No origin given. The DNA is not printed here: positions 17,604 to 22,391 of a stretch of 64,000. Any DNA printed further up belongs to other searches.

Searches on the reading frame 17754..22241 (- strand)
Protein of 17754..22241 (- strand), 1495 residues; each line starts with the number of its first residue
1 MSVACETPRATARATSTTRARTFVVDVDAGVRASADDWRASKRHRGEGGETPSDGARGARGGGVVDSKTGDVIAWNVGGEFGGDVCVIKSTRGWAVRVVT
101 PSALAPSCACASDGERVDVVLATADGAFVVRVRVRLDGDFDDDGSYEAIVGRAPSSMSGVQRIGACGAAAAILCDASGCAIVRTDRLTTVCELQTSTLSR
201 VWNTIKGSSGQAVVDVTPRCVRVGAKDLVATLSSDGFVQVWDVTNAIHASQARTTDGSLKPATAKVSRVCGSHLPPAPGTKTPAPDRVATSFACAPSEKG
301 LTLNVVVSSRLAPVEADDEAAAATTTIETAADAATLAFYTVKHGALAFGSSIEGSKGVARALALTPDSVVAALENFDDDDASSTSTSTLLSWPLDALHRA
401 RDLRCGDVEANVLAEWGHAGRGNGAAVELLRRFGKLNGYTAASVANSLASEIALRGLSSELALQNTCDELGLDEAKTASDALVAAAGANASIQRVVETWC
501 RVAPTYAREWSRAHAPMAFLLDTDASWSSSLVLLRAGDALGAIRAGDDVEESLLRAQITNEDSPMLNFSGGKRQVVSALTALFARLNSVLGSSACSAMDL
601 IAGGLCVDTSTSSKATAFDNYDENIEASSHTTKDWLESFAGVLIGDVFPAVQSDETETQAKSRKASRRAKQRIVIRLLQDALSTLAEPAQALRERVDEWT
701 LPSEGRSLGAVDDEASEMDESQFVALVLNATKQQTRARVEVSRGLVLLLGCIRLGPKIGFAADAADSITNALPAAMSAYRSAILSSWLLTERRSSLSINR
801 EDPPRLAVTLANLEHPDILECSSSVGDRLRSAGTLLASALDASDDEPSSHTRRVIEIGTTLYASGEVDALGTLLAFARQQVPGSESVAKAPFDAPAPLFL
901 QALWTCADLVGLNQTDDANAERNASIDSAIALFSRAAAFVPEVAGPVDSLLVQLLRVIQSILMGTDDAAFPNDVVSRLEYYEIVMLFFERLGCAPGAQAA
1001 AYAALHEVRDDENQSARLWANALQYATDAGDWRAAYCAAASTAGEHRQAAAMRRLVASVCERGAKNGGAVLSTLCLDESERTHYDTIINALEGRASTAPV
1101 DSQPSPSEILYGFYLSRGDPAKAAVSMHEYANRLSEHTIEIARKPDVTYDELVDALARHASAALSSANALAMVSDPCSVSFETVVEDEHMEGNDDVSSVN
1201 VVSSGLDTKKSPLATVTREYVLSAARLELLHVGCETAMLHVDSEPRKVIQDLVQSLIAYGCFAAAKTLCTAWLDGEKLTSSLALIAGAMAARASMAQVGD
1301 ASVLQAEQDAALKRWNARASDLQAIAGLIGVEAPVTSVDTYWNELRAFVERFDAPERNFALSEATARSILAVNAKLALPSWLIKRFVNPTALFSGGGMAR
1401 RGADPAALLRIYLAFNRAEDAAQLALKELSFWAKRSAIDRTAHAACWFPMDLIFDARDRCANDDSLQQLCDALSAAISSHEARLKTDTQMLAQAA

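Call 15: search_protein_families(library=pfam, proteins=[window:17754-22241:-])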
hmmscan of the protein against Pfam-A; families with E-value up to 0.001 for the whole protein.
window:17754-22241:- (1495 aa): 4 families
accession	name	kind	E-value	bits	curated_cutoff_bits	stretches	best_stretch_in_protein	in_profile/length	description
PF23354.1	TPR_NUP160_120_M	-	8.2e-17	61.8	27.2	1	975-1170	88-263/265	NUP160/120 middle TPR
PF11715.16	Beta-prop_Nup120_160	-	1.3e-08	34.4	30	1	92-550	29-491/491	Nucleoporin Nup120/160, beta-propeller domain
PF23300.3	HEAT_Nup120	-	2.8e-07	31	29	1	976-1061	83-170/170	Nucleoporin Nup120, HEAT repeats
PF23347.1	TPR_Nup160_C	-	0.00011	22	27.1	1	1214-1426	3-178/259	Nup160 C-terminal TPR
